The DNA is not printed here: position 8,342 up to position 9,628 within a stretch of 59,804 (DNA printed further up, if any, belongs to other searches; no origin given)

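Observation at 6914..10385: GC-rich three-gene cassette of unknown function (4-TM coiled-coil protein, Gly/Ala-rich orphan, vWA lipoprotein) occupying the murE slot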

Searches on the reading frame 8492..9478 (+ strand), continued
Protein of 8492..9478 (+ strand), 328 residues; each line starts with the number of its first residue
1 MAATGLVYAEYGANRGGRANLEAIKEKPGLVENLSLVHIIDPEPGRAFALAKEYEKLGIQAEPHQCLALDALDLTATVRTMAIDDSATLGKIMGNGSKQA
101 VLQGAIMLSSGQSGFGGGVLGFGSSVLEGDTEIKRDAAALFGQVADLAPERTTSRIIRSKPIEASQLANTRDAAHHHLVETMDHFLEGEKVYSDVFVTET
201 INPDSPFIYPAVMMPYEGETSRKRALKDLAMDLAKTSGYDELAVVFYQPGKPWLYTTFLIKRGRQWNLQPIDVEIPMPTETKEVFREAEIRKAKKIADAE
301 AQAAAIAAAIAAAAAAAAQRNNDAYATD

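Call 55: fold_search(model_id=the predicted structure, library=pdb)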
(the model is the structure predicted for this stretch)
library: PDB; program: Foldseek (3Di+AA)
matches with E <= 10: 1355; with E <= 0.001: 0
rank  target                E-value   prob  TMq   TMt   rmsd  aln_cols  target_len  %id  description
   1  4ckn_D                2.8e-02  0.82  0.15  0.24  12.1        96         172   14  Structure of an N-terminal fragment of Leishmania SAS-6 containing parts of its coiled coil domain, F257E mutant (released 2014-03-05)
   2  9y9z_36               3.6e-02  0.80  0.15  0.21  12.2        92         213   12  Cryo-EM structure of conoid fiber from Toxoplasma gondii (24-nm repeat) (released 2025-12-03)
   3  6zot_A                4.9e-02  0.84  0.14  0.28   6.8        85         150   13  Crystal structure of YTHDF3 YTH domain in complex with m6A RNA (released 2020-10-28)
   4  2rql_MODEL_1_A        5.2e-02  0.44  0.11  0.30  13.1        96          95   10  Solution structure of the E. coli ribosome hibernation promoting factor HPF (released 2010-02-02)
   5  1zno_B                5.2e-02  0.44  0.14  0.22   8.1       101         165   14  Crystal Structure of VC702 from Vibrio Cholerae, Northeast Structural Genomics Consortium Target: VcP1 (released 2006-07-04)
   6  9cr6_C                6.3e-02  0.75  0.17  0.20   5.7        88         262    9  Crystal structure of histidine racemase (HisR) of Fusobacterium nucleatum (C209S) (released 2025-03-05)
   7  9y9z_21               7.2e-02  0.60  0.13  0.18  12.6        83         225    8  Cryo-EM structure of conoid fiber from Toxoplasma gondii (24-nm repeat) (released 2025-12-03)
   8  6xb4_A                8.1e-02  0.16  0.11  0.15   7.7        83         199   10  Structure of PrGV poxin in post-reactive state with Gp[2'-5']Ap[3'] (released 2020-11-25)
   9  4rdo_E                8.7e-02  0.77  0.14  0.30   8.3        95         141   10  Structure of YTH-YTHDF2 in the free state (released 2014-12-24)
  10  4ckp_C                8.7e-02  0.72  0.16  0.24   8.9        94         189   14  Structure of an N-terminal fragment of Leishmania SAS-6 that contains part of its coiled coil domain (released 2014-03-05)
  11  9jt2_F                8.7e-02  0.30  0.16  0.14  13.8       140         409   15  substrate-bound NbaSPARDA complexes (released 2025-04-02)
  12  9cr6_A                9.8e-02  0.75  0.14  0.18   4.7        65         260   11  Crystal structure of histidine racemase (HisR) of Fusobacterium nucleatum (C209S) (released 2025-03-05)
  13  4rdo_F                9.8e-02  0.72  0.14  0.30   7.5        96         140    8  Structure of YTH-YTHDF2 in the free state (released 2014-12-24)
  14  1qy9_C                9.8e-02  0.14  0.11  0.11  11.8       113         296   18  Crystal structure of E. coli Se-MET protein YDDE (released 2004-06-08)
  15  2qb7_B                9.8e-02  0.08  0.14  0.13  19.6       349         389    9  Saccharomyces cerevisiae cytosolic exopolyphosphatase, phosphate complex (released 2007-12-11)
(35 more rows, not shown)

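Call 58: list_cluster_members(proteins=[P0019, P0020, P0022, P0023, P0024, P0025, P0026, P0027, P0028, P0029])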
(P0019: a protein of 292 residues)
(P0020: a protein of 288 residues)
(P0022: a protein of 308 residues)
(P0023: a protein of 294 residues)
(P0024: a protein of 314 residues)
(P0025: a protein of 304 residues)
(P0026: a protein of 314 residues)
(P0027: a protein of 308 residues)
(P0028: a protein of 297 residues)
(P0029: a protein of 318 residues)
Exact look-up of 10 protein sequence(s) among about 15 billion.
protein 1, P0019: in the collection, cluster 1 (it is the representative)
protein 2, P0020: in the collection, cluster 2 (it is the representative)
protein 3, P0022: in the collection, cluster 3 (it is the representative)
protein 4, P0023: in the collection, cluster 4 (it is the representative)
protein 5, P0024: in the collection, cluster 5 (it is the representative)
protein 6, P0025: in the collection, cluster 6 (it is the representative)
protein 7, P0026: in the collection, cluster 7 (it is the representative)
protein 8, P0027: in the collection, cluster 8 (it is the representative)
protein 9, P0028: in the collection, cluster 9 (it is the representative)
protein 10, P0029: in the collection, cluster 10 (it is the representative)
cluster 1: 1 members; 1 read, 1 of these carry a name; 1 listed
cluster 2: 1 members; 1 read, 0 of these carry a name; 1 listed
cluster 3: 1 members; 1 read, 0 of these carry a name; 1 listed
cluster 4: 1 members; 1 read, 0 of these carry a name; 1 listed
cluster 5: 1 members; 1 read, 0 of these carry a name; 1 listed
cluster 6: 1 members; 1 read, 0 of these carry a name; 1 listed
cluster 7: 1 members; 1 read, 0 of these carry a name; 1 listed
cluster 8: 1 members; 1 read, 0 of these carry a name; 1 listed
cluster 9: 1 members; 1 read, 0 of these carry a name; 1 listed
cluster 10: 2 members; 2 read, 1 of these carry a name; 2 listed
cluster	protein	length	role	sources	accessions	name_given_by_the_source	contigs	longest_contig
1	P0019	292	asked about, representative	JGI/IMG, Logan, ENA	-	hypothetical protein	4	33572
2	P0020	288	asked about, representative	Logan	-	-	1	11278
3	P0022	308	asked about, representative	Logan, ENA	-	-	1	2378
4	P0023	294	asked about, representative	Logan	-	-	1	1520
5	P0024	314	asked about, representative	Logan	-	-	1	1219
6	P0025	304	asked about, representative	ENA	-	-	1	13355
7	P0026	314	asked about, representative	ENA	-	-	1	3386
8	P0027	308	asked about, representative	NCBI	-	-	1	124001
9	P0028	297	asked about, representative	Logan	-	-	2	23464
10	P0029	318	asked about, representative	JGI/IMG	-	hypothetical protein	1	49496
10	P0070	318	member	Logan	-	-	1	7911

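Call 59: find_encoding_contigs(protein=P0027, flank=8000, max_places=2)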
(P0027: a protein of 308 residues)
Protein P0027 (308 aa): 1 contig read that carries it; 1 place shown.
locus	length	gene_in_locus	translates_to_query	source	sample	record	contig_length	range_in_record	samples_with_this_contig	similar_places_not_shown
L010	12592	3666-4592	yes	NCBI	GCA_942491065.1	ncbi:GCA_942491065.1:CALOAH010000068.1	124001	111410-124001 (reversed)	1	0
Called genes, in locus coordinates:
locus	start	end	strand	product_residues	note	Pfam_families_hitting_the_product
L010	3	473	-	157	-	?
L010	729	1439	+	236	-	-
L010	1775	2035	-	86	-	-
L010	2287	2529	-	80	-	-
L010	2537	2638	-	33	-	-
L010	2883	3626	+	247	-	-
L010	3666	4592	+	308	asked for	-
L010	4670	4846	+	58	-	-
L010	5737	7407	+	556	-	-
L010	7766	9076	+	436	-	PF14659:Phage_int_SAM_3 (weak), PF00589:Phage_integrase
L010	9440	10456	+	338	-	-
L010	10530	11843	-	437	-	PF03446:NAD_binding_2, PF03721:UDPG_MGDP_dh_N, PF00984:UDPG_MGDP_dh, PF03720:UDPG_MGDP_dh_C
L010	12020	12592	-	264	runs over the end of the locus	PF01066:CDP-OH_P_transf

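Call 60: find_encoding_contigs(protein=P0019, flank=8000, max_places=2)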
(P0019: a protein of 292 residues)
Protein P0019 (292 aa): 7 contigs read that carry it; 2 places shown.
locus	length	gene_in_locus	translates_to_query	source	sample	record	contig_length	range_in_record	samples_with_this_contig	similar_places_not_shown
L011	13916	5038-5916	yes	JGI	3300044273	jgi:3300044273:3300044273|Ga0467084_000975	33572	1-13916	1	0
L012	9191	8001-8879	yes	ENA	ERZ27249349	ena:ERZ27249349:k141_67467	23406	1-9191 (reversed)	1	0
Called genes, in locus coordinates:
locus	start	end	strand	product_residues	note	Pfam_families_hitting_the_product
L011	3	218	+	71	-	?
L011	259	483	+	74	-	-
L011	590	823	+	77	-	-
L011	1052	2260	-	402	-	PF04198:Sugar-bind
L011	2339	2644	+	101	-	-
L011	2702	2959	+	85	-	-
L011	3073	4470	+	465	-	-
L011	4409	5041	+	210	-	-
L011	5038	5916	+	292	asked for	-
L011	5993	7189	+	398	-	PF01408:GFO_IDH_MocA, PF02894:GFO_IDH_MocA_C (weak), PF22725:GFO_IDH_MocA_C3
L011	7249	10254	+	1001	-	-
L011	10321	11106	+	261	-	PF02540:NAD_synthase, PF03054:tRNA_Me_trans (weak)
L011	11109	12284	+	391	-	PF13527:Acetyltransf_9, PF00583:Acetyltransf_1, PF13508:Acetyltransf_7 (faint)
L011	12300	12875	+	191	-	PF12836:HHH_3, PF00633:HHH (faint)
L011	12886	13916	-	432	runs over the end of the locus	PF00919:UPF0004, PF04055:Radical_SAM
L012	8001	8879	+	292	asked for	-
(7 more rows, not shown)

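Call 61: find_encoding_contigs(protein=P0010, flank=8000, max_places=2)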
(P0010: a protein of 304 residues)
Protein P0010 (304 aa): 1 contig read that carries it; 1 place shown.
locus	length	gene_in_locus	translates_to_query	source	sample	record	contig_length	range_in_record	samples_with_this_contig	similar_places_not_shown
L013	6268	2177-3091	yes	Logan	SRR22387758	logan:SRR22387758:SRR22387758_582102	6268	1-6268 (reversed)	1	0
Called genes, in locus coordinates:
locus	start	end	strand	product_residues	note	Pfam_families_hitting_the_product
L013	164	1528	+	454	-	-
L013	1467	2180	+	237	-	-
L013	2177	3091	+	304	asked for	-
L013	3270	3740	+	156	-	-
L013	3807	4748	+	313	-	-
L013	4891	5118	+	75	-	-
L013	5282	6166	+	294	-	-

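Call 71: search_protein_families(library=pfam, proteins=[L009:11641-14397:+, L010:5737-7404:+, L010:9440-10453:+, L013:3270-3737:+, L013:3807-4745:+, L013:5282-6163:+, L011:7249-10251:+, L009:2460-3662:-, L009:6512-7354:-, L010:729-1436:+], max_evalue=0.01)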
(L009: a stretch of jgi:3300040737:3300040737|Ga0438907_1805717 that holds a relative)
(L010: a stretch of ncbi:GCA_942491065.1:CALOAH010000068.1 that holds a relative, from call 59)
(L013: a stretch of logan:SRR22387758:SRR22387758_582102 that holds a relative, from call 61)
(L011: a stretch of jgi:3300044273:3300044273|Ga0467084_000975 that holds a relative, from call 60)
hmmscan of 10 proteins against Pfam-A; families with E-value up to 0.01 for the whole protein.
L009:11641-14397:+ (919 aa): 0 families

L010:5737-7404:+ (556 aa): 0 families

L010:9440-10453:+ (338 aa): 1 family
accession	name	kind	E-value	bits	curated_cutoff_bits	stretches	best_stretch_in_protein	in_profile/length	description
PF07589.16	PEP-CTERM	-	0.00028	21.3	20.7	1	313-334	1-23/24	PEP-CTERM motif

L013:3270-3737:+ (156 aa): 0 families

L013:3807-4745:+ (313 aa): 0 families

L013:5282-6163:+ (294 aa): 0 families

L011:7249-10251:+ (1001 aa): 1 family
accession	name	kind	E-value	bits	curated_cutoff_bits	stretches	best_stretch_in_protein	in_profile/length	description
PF22124.2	Glyco_hydro_95_cat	-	0.0063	15.9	27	1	643-680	165-203/408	Glycosyl hydrolase family 95 catalytic domain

L009:2460-3662:- (400 aa): 0 families

L009:6512-7354:- (280 aa): 2 families
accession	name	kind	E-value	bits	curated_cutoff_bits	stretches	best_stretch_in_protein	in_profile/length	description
PF13560.12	HTH_31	-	0.00031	21.4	27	1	2-56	1-56/64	Helix-turn-helix domain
PF01381.28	HTH_3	-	0.00052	20.4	23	1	28-60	22-54/55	Helix-turn-helix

L010:729-1436:+ (236 aa): 0 families

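Call 72: search_protein_families(library=ncbifam, proteins=[L009:11641-14397:+, L010:5737-7404:+], max_evalue=0.001)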
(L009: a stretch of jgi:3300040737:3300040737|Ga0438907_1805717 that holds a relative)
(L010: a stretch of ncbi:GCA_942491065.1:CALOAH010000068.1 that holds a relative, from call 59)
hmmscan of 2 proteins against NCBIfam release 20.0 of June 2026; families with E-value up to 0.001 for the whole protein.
L009:11641-14397:+ (919 aa): 0 families

L010:5737-7404:+ (556 aa): 0 families

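Call 79: find_encoding_contigs(protein=P0029, flank=9000, max_places=1)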
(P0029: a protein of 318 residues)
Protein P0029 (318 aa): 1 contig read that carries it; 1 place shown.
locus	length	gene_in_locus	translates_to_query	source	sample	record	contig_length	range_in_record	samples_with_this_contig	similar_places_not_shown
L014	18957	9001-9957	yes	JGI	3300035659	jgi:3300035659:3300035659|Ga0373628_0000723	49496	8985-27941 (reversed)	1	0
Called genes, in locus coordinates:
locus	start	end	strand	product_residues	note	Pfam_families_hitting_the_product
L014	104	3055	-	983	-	-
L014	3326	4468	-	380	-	-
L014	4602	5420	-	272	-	-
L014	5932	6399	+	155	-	-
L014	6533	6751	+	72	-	-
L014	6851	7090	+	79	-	-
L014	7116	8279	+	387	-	PF07690:MFS_1 (weak)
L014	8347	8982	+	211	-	-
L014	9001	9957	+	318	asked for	-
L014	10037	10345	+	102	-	-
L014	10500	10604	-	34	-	-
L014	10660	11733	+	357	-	-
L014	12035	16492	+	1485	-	PF13271:DUF4062, PF01637:ATPase_2, PF13191:AAA_16, PF13401:AAA_22, PF20703:nSTAND1, PF05729:NACHT, PF25469:WHD_NWD1, PF23414:Beta-prop_EML_2, +9 more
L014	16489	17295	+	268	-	PF13428:TPR_14 (faint), PF14559:TPR_19 (faint), PF07719:TPR_2 (faint), PF13414:TPR_11 (faint), PF13371:TPR_9 (weak), PF13432:TPR_16 (weak)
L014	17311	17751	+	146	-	-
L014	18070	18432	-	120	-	-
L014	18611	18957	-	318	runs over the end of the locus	PF14390:DUF4420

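Call 80: find_encoding_contigs(protein=P0028, flank=9000, max_places=1)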
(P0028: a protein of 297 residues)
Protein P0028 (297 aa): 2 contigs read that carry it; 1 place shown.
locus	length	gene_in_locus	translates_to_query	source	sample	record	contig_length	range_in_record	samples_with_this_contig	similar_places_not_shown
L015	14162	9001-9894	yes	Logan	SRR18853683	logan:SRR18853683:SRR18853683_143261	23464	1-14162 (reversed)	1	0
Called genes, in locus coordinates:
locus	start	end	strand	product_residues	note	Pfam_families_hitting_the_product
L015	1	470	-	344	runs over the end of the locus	PF01555:N6_N4_Mtase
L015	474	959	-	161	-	-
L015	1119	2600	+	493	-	PF22483:Mu-transpos_C_2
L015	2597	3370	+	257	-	PF01695:IstB_IS21, PF00308:Bac_DnaA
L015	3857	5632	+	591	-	-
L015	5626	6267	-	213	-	-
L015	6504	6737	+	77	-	-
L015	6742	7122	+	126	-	-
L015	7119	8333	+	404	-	-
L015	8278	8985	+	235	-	-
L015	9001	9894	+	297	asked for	-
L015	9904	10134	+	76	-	-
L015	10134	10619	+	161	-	-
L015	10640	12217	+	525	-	PF01935:DUF87 (weak)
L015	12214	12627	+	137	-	-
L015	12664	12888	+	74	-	PF12728:HTH_17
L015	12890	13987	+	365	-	PF14659:Phage_int_SAM_3, PF00589:Phage_integrase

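Call 81: find_encoding_contigs(protein=P0025, flank=9000, max_places=1)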
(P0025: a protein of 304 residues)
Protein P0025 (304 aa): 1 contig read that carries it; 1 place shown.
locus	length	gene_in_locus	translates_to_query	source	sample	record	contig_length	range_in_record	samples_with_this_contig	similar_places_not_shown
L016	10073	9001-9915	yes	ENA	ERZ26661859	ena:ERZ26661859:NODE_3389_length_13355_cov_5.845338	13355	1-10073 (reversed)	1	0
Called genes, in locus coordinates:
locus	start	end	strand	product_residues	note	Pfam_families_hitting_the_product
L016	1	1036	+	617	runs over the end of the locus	PF01935:DUF87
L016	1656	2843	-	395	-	-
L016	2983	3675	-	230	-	PF02592:Vut_1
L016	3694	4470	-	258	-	PF13443:HTH_26 (weak)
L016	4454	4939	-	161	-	PF00583:Acetyltransf_1 (weak)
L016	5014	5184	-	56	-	-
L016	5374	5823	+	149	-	-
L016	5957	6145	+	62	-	-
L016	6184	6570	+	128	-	-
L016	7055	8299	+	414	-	-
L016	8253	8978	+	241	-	-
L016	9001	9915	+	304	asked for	-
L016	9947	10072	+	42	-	?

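Call 84: search_protein_families(library=padloc, proteins=[L015:10640-12214:+, L015:10134-10616:+, L015:12214-12624:+, L009:11641-14397:+, L010:5737-7404:+, L014:10660-11730:+, L015:7119-8330:+, L015:8278-8982:+, L015:9001-9891:+, L015:3857-5629:+], max_evalue=0.01)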
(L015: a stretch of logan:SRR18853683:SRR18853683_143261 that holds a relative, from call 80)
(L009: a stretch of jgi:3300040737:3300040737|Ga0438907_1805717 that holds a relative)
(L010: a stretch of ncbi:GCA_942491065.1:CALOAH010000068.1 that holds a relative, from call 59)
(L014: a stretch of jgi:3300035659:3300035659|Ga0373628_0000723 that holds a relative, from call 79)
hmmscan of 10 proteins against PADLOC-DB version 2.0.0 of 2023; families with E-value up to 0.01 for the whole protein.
L015:10640-12214:+ (525 aa): 4 families
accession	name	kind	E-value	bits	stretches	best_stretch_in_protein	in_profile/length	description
PDLC04140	mad8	-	1.6e-12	45.6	1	98-391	28-290/314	mads_8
PDLC04105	HerA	-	3.7e-06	23.8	1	99-141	168-212/576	-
PDLC04103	HerA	-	0.0026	14.1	0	101-141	176-217/579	-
PDLC04106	HerA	-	0.0075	12.8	0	90-133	166-211/667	-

L015:10134-10616:+ (161 aa): 0 families

L015:12214-12624:+ (137 aa): 0 families

L009:11641-14397:+ (919 aa): 0 families

L010:5737-7404:+ (556 aa): 0 families

L014:10660-11730:+ (357 aa): 0 families

L015:7119-8330:+ (404 aa): 0 families

L015:8278-8982:+ (235 aa): 0 families

L015:9001-9891:+ (297 aa): 0 families

L015:3857-5629:+ (591 aa): 0 families

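Call 86: search_dna_similar(query=P0028, collection=plasmids, mode=protein, max_evalue=0.001, max_rows=15)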
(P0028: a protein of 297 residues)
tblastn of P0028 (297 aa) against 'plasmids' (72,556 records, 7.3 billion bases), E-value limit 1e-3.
No match.

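Call 87: search_dna_similar(query=window:8492-9475:+, collection=phages, mode=protein, max_evalue=0.001, max_rows=15)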
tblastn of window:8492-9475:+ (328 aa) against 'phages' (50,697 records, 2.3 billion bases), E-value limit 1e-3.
No match.
